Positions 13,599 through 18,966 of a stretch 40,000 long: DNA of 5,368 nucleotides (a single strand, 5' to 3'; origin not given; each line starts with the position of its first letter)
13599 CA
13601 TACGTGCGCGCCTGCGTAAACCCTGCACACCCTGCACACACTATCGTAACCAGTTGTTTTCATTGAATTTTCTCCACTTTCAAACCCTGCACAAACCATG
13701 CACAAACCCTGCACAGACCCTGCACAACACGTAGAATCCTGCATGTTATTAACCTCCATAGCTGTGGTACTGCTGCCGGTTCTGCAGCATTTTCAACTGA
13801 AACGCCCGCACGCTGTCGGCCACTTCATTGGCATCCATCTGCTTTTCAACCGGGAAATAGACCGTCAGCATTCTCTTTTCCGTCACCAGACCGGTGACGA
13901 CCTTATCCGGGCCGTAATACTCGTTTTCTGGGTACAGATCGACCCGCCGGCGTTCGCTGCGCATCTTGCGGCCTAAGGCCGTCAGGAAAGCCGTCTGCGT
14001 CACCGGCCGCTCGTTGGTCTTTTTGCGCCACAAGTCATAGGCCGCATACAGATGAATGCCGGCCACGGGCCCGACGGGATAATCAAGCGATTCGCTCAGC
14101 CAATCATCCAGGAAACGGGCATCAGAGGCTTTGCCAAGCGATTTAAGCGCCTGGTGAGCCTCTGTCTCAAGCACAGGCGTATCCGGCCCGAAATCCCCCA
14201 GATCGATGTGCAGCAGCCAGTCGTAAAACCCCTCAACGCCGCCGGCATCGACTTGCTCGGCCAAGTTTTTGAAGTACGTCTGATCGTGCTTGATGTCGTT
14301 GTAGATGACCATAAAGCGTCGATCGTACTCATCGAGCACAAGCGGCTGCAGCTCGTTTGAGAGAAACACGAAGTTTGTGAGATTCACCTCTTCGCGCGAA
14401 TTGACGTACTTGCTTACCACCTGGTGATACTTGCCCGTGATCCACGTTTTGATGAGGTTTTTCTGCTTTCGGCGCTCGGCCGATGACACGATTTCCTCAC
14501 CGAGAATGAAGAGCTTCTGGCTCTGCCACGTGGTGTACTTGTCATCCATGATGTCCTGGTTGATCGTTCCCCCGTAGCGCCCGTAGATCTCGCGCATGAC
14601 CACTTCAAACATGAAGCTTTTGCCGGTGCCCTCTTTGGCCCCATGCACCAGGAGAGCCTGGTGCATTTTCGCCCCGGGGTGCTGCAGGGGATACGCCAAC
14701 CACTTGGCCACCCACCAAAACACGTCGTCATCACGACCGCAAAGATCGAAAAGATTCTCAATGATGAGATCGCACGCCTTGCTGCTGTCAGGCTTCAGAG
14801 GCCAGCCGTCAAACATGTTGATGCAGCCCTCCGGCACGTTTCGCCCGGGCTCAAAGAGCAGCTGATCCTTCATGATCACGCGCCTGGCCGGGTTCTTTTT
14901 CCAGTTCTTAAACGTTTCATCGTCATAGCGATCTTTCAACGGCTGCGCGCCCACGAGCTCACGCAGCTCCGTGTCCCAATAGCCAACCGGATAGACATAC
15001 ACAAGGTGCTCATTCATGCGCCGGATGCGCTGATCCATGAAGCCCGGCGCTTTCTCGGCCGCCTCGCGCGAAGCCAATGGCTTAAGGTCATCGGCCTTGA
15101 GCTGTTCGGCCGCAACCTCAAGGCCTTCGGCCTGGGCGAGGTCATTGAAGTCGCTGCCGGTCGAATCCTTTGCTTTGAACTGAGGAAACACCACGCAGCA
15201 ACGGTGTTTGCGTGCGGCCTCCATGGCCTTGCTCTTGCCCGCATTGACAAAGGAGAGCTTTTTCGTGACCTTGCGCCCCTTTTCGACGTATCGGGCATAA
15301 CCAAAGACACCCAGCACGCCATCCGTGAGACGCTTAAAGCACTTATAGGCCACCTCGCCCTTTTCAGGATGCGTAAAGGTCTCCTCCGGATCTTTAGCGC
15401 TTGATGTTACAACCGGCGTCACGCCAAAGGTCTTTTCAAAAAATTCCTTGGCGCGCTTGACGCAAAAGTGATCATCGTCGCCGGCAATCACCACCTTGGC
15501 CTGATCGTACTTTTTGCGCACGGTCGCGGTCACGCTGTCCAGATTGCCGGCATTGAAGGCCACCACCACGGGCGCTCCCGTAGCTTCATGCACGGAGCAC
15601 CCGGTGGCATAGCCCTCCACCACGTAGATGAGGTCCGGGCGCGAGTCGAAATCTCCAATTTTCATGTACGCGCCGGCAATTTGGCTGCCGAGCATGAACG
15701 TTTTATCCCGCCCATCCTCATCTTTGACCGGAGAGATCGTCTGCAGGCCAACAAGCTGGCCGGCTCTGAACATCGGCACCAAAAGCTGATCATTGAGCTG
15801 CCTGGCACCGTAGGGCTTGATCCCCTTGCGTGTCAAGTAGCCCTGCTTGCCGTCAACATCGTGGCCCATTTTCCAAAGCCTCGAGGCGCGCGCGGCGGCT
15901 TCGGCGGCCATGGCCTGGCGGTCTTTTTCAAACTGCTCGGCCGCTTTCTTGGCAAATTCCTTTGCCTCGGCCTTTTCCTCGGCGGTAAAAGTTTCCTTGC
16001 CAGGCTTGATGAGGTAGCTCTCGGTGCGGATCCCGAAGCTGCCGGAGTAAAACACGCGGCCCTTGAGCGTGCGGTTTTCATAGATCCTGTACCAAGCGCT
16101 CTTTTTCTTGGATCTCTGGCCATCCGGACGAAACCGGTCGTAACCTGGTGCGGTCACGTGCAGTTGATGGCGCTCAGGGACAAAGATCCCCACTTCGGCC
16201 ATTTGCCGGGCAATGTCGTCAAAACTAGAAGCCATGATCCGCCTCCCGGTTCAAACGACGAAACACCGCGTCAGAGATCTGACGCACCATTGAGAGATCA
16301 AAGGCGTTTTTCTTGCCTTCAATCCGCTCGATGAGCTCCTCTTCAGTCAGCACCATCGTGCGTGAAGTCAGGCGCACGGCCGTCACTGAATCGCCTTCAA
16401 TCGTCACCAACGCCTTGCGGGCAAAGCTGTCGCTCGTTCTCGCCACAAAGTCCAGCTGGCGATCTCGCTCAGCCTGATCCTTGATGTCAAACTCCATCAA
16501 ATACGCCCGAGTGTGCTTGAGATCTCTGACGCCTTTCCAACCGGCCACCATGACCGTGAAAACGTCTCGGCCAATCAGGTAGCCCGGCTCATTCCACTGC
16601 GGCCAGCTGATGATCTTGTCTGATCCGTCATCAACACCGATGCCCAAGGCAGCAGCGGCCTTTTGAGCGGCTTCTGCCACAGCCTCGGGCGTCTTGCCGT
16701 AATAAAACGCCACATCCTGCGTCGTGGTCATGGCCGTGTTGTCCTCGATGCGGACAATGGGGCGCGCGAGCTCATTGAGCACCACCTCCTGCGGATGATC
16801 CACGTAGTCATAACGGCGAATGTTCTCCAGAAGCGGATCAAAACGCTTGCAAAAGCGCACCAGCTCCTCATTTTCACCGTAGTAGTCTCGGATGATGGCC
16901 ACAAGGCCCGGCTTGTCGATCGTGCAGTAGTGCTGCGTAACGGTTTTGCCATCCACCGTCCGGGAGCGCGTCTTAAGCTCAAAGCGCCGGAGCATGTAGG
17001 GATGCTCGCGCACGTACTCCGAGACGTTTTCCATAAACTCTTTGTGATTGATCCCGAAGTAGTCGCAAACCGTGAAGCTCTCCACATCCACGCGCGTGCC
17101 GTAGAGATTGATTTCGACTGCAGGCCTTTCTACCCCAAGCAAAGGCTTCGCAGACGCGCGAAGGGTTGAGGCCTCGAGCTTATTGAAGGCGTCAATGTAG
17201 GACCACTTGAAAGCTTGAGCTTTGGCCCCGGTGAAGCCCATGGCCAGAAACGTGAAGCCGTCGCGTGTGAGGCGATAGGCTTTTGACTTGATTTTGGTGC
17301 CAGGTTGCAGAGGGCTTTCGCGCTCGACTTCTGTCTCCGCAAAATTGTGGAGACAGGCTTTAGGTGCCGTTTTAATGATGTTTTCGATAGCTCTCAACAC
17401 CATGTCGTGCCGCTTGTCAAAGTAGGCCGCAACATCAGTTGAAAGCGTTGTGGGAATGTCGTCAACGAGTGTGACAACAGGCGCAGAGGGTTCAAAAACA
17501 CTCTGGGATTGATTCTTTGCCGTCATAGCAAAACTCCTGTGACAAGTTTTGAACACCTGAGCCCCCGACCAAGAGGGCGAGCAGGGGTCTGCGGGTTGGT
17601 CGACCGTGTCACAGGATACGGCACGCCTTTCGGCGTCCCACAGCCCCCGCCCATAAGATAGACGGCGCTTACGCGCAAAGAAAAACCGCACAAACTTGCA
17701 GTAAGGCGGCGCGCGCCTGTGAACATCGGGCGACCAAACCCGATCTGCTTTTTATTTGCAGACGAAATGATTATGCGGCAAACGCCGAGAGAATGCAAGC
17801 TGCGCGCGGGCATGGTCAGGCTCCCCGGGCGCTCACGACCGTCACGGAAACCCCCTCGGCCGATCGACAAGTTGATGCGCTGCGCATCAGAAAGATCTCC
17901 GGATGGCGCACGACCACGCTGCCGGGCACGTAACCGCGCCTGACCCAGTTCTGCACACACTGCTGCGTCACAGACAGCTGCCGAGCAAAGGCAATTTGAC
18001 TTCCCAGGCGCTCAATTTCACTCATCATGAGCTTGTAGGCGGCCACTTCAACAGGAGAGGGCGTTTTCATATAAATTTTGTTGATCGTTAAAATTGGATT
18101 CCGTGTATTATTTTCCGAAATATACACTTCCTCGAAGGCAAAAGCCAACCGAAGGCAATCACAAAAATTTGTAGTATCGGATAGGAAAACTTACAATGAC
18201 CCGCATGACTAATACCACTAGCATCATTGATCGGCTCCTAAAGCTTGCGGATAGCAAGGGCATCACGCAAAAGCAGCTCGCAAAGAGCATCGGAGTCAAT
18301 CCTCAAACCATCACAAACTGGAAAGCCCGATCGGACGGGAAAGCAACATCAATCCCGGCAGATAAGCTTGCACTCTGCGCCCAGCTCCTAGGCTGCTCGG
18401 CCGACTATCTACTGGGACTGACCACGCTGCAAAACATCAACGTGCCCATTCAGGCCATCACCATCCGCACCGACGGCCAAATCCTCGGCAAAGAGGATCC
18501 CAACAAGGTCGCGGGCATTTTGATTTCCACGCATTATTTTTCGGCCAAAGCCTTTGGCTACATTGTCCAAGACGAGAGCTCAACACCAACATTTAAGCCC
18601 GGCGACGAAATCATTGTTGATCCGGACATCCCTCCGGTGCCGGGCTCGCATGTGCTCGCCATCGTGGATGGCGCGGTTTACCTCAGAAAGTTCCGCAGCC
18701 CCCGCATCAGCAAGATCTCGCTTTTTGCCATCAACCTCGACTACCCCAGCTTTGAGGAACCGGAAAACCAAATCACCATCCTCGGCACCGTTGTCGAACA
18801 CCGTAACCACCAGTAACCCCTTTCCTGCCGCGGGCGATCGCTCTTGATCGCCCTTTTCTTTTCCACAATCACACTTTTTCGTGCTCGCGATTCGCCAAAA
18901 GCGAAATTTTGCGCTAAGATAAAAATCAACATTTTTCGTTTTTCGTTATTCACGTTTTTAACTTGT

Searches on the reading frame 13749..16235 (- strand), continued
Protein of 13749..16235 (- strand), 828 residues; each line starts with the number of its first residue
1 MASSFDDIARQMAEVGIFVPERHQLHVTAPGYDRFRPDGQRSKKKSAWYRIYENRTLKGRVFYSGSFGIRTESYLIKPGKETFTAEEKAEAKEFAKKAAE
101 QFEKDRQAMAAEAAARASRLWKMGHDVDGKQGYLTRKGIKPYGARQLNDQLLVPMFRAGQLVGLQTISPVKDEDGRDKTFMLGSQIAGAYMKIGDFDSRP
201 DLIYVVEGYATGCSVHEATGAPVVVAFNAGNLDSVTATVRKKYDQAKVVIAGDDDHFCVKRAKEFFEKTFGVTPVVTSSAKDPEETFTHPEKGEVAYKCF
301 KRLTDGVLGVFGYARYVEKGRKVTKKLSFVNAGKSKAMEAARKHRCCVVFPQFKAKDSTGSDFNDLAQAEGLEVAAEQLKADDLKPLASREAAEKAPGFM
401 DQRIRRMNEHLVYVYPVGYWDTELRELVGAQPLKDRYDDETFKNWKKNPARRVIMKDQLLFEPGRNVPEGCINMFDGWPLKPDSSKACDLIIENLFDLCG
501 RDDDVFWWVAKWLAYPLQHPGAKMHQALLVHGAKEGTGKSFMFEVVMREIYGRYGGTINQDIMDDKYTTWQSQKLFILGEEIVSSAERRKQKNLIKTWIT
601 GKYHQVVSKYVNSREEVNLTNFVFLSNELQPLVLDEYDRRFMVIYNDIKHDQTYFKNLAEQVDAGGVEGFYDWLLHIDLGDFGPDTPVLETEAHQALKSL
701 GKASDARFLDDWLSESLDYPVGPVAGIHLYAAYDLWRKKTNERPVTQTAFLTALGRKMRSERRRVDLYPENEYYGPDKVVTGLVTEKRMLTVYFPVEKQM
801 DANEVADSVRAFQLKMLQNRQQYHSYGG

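Call 84: search_protein_families(library=pfam, proteins=[L108:4011-4352:+, L111:3945-4226:+], max_evalue=0.1)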
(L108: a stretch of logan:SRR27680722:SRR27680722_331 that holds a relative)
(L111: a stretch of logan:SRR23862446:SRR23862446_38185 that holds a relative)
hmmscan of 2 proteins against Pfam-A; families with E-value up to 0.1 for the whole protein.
L108:4011-4352:+ (113 aa): 0 families

L111:3945-4226:+ (93 aa): 0 families

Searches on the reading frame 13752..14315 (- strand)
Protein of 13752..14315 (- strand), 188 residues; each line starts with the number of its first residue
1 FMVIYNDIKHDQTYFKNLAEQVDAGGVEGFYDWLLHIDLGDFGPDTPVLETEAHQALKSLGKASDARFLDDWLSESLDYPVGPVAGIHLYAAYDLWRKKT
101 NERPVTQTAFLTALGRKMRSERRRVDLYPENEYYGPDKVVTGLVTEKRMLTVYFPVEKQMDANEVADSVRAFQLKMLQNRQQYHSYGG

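Call 62: predict_structure(alignment_id=A1)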
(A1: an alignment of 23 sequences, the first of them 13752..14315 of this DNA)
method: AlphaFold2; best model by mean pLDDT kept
length: 188 residues; sequences in the alignment: 23
mean_pLDDT: 85.0   pTM: 0.70
mean pLDDT of the five models: 85.0, 84.5, 83.9, 82.3, 81.9
residues with pLDDT >= 90: 98; 70-90: 71; 50-70: 14; < 50: 5
segments of 3 or more residues with pLDDT < 50: 1-3
pLDDT, mean of each block of 10 residues (from residue 1): 56 80 76 75 76 78 94 96 98 97 96 96 90 64 82 95 94 93 77
secondary structure, 60 per line:
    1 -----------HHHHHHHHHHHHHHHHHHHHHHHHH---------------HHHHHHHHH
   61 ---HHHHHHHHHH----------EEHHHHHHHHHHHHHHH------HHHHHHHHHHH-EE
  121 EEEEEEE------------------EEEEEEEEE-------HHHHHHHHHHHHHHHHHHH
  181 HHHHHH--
elements in order: H12-36 H52-60 H64-73 H86-100 H107-117 E119-127 E146-154 H162-186

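Call 66: fold_search(model_id=the predicted structure, library=pdb)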
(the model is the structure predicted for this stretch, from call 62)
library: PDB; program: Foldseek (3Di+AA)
matches with E <= 10: 246; with E <= 0.001: 0
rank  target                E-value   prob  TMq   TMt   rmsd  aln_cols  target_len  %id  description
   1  5t3e_B                1.3e-02  0.16  0.13  0.08  21.0       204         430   12  Crystal structure of a nonribosomal peptide synthetase heterocyclization domain. (released 2016-11-02)
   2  5t3e_A                3.2e-02  0.21  0.17  0.09  21.2       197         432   10  Crystal structure of a nonribosomal peptide synthetase heterocyclization domain. (released 2016-11-02)
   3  7ly7_A                9.3e-02  0.15  0.17  0.05  20.7       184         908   10  Crystal structure of the elongation module of the bacillamide NRPS, BmdB, in complex with the oxidase BmdC (released 2022-02-02)
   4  7c1p_A                5.6e-01  0.07  0.15  0.09  15.4       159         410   10  Crystal structure of the starter condensation domain of the rhizomide synthetase RzmA mutant H140V, R148A (released 2020-11-25)
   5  7jgr_G                5.9e-01  0.33  0.29  0.16  11.5       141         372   18  Structure of Drosophila ORC bound to DNA (84 bp) and Cdc6 (released 2020-09-09)
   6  7nvs_W                6.3e-01  0.20  0.24  0.24  18.1       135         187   10  RNA polymerase II core pre-initiation complex with closed promoter DNA in proximal position (released 2021-05-05)
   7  5gpy_A                8.5e-01  0.15  0.24  0.25  18.3       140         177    9  Crystal structure of the human TFIIE complex (released 2016-11-02)
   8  2du5_B                9.0e-01  0.04  0.12  0.06  16.8       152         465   14  Crystal structure of Archaeoglobus fulgidus O-phosphoseryl-tRNA synthetase E418N/E420N mutant complexed with tRNAOpal  (released 2007-03-13)
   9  1sfx_A                1.0e+00  0.09  0.19  0.26  16.2       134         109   13  X-ray crystal structure of putative HTH transcription regulator from Archaeoglobus fulgidus (released 2004-08-03)
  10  6cmv_B                1.1e+00  0.11  0.22  0.31  15.3       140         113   11  Crystal structure of Archaeal Biofilm Regulator (AbfR2) from Sulfolobus acidocaldarius (released 2018-11-14)
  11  7tjh_I                1.1e+00  0.06  0.17  0.10  12.5       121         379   15  S. cerevisiae ORC bound to 84 bp ARS1 DNA and Cdc6 (state 1) with flexible Orc6 N-terminal domain (released 2022-10-05)
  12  1f4k_A                1.2e+00  0.15  0.25  0.38  12.9       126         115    9  CRYSTAL STRUCTURE OF THE REPLICATION TERMINATOR PROTEIN/B-SITE DNA COMPLEX (released 2001-06-08)
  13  5knc_G                1.2e+00  0.02  0.12  0.11  22.6       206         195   10  Crystal structure of the 3 ADP-bound V1 complex (released 2016-11-02)
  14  2qby_B                1.3e+00  0.15  0.27  0.15  14.6       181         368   10  Crystal structure of a heterodimer of Cdc6/Orc1 initiators bound to origin DNA (from S. solfataricus) (released 2007-09-11)
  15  2du3_B                1.3e+00  0.03  0.12  0.06  17.0       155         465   14  Crystal structure of Archaeoglobus fulgidus O-phosphoseryl-tRNA synthetase complexed with tRNACys and O-phosphoserine (released 2007-03-13)
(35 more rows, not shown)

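Call 67: search_solved_structures(query=A1, max_evalue=1)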
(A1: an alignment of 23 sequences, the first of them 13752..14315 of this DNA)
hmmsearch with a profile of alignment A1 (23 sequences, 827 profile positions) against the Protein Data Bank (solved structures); distinct sequences matched with E-value up to 1: 4.
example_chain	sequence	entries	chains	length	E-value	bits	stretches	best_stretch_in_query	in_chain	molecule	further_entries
6k9e_A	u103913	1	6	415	1.9e-32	115.7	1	471-702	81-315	Primase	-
6k9c_A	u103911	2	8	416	1.9e-32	115.7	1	471-702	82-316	Primase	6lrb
9lgo_A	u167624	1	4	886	0.059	14.8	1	529-597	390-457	ATPase family gene 2 protein homolog A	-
8rhn_K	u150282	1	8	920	0.08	14.4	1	529-595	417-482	ATPase family gene 2 protein homolog A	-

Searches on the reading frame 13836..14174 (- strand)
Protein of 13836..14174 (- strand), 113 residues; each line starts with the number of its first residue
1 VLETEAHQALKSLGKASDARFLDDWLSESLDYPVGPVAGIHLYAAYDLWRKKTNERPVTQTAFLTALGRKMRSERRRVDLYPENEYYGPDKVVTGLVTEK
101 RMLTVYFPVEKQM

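Call 95: predict_structure(alignment_id=A2)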
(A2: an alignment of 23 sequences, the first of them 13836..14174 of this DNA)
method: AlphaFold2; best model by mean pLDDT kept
length: 113 residues; sequences in the alignment: 23
mean_pLDDT: 86.2   pTM: 0.74
mean pLDDT of the five models: 86.2, 84.7, 84.4, 83.3, 82.0
residues with pLDDT >= 90: 71; 70-90: 21; 50-70: 19; < 50: 2
segments of 3 or more residues with pLDDT < 50: none
pLDDT, mean of each block of 10 residues (from residue 1): 77 90 94 93 97 97 95 92 68 69 90 43
secondary structure, 60 per line:
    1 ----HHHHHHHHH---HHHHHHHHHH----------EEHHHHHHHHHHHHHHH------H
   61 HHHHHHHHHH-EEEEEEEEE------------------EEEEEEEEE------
elements in order: H5-13 H17-26 H39-53 H60-70 E72-80 E99-107

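Call 97: fold_search(model_id=the predicted structure, library=pdb)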
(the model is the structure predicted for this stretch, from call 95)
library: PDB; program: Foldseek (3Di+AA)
matches with E <= 10: 169; with E <= 0.001: 0
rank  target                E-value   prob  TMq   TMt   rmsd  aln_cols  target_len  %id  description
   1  8s0c_A                6.7e-01  0.47  0.44  0.44   8.6       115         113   14  H. sapiens ORC1-5 bound to double stranded DNA as part of the MCM-ORC complex (released 2024-10-02)
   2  7nvs_W                8.0e-01  0.28  0.34  0.23   4.8        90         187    9  RNA polymerase II core pre-initiation complex with closed promoter DNA in proximal position (released 2021-05-05)
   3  5el5_1I               8.0e-01  0.06  0.12  0.17  11.7        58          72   19  Structure of T. thermophilus 70S ribosome complex with mRNA and tRNALys in the A-site with a U-U mismatch in the seco (released 2016-01-27)
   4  7jpo_A                8.6e-01  0.44  0.45  0.17   8.1       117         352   15  ORC-O1AAA: Human Origin Recognition Complex (ORC) with dynamic/unresolved ORC2 WH (released 2020-09-02)
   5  1dp7_P                9.7e-01  0.54  0.35  0.49   4.8        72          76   14  COCRYSTAL STRUCTURE OF RFX-DBD IN COMPLEX WITH ITS COGNATE X-BOX BINDING SITE (released 2000-03-06)
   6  8rwv_F                1.2e+00  0.23  0.34  0.11   8.8        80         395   22  Human OCCM DNA licensing intermediate (released 2025-02-05)
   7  1f4k_A                1.3e+00  0.25  0.34  0.34   3.9        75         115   12  CRYSTAL STRUCTURE OF THE REPLICATION TERMINATOR PROTEIN/B-SITE DNA COMPLEX (released 2001-06-08)
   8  6cmv_C                1.4e+00  0.12  0.30  0.30   6.6       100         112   16  Crystal structure of Archaeal Biofilm Regulator (AbfR2) from Sulfolobus acidocaldarius (released 2018-11-14)
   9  7jpp_A                1.8e+00  0.30  0.45  0.49   7.2       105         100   15  ORC-O2WH: Human Origin Recognition Complex (ORC) with dynamic/unresolved ORC1 AAA+ domain (released 2020-09-09)
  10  7tjh_I                1.8e+00  0.18  0.39  0.15   7.4       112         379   10  S. cerevisiae ORC bound to 84 bp ARS1 DNA and Cdc6 (state 1) with flexible Orc6 N-terminal domain (released 2022-10-05)
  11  5gpy_A                1.8e+00  0.16  0.35  0.26   6.4       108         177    9  Crystal structure of the human TFIIE complex (released 2016-11-02)
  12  8s0e_A                1.9e+00  0.23  0.44  0.17   8.1       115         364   13  H. sapiens OCCM bound to double stranded DNA (released 2024-10-02)
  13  7tjj_I                2.2e+00  0.18  0.43  0.15   7.1       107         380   10  S. cerevisiae ORC bound to 84 bp ARS1 DNA and Cdc6 (state 1) with docked Orc6 N-terminal domain (released 2022-10-05)
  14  7oya_U2               2.3e+00  0.05  0.16  0.18  14.8        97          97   13  Cryo-EM structure of the 1 hpf zebrafish embryo 80S ribosome (released 2022-07-13)
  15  3elk_A                2.5e+00  0.14  0.32  0.34   4.1        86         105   15  Crystal structure of putative transcriptional regulator TA0346 from Thermoplasma acidophilum (released 2008-09-30)
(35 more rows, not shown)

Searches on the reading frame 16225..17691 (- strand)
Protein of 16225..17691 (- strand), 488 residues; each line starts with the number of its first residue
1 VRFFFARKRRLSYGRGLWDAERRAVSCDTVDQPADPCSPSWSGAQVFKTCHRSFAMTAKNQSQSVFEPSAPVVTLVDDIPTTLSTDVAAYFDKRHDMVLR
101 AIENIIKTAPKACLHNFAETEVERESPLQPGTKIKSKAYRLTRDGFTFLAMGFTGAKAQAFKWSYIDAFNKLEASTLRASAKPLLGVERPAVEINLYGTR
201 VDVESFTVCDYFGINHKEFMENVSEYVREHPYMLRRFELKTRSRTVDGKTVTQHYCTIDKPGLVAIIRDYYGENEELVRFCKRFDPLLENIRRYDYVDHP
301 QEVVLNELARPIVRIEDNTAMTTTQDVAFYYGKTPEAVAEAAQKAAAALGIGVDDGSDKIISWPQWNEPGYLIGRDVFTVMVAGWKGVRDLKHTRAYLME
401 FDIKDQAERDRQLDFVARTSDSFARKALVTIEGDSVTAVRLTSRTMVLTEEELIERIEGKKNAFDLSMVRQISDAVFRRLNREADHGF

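Call 9: search_protein_families(library=pfam, proteins=[window:16225-17691:-])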
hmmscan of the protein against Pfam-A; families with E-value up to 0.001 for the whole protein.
window:16225-17691:- (488 aa): 1 family
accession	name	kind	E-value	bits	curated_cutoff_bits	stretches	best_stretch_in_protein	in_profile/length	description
PF09669.15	Phage_pRha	-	2e-31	108.8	29.9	1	83-173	2-90/91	Phage regulatory protein Rha (Phage_pRha)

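Call 11: search_protein_families(library=phrogs, proteins=[window:16225-17691:-], max_evalue=0.001)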
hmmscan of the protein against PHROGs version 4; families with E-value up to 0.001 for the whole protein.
window:16225-17691:- (488 aa): 12 families
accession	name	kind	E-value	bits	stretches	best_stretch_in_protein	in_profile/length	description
phrog_518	-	transcription regulation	8e-36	124.9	1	69-178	11-113/268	Rha-like transcriptional regulator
phrog_995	-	transcription regulation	7.3e-33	115.3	1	63-179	102-211/307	transcriptional regulator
phrog_821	-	transcription regulation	3.2e-29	103.4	1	69-175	151-250/324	transcriptional regulator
phrog_2657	-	transcription regulation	4.3e-26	92.7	1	73-176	15-114/243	transcriptional regulator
phrog_18886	-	unknown function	1.2e-21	78.4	1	77-175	14-109/269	-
phrog_373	-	transcription regulation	3.6e-21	76.9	1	59-174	76-190/373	anti-repressor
phrog_63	-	transcription regulation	1.6e-15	58.4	1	58-175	109-221/431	anti-repressor Ant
phrog_8244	-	unknown function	1.2e-07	32.2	1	75-173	151-243/383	-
phrog_15204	-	transcription regulation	1.9e-06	28.6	1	73-120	28-69/79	anti-repressor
phrog_20738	-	transcription regulation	3e-06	29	1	144-195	4-53/103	anti-repressor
phrog_17716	-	unknown function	4.6e-05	25.2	1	151-196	1-46/101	-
phrog_10324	-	transcription regulation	7.4e-05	23.7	1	81-179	5-97/205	anti-repressor Ant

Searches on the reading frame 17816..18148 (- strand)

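Call 10: search_protein_families(library=pfam, proteins=[window:17816-18148:-], max_evalue=0.01)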
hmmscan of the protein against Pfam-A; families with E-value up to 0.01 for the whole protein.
window:17816-18148:- (110 aa): 1 family
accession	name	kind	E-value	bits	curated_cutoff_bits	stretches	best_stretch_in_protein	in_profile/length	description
PF15943.11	YdaS_toxin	-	3.8e-07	30.3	30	1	45-79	5-40/65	Bacterial toxin YdaS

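Call 11: search_protein_families(library=phrogs, proteins=[window:17816-18148:-], max_evalue=0.001)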
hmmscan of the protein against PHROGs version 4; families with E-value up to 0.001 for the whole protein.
window:17816-18148:- (110 aa): 2 families
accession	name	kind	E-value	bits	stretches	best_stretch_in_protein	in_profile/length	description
phrog_8008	-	DNA, RNA and nucleotide metabolism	2e-07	31.6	1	45-93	11-58/66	DNA binding protein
phrog_35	-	transcription regulation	0.00047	21.3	1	45-78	82-115/181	transcriptional repressor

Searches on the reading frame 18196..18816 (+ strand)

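Call 9: search_protein_families(library=pfam, proteins=[window:18196-18816:+])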
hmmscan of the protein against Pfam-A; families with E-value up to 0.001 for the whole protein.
window:18196-18816:+ (206 aa): 8 families
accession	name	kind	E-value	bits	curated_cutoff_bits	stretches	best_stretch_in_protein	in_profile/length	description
PF00717.28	Peptidase_S24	-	3.4e-10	40.1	23.3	1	116-200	32-116/116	Peptidase S24-like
PF01381.28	HTH_3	-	5.2e-08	33.2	23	1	18-72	5-55/55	Helix-turn-helix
PF07022.19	Phage_CI_repr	-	1.3e-05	25.9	22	1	16-73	5-58/65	Bacteriophage CI repressor helix-turn-helix domain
PF13443.12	HTH_26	-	1.8e-05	25.3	22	1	13-69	1-54/63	Cro/C1-type HTH DNA-binding domain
PF12844.13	HTH_19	-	8.1e-05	22.9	30.2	1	13-73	3-59/64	Helix-turn-helix domain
PF13384.12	HTH_23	-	0.00011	22.3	24.6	1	13-46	7-41/50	Homeodomain-like domain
PF01527.26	HTH_Tnp_1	-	0.00026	21.6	24.1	1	7-56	8-57/75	Transposase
PF01047.28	MarR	-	0.00079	19.7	24.6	0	14-42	9-37/59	MarR family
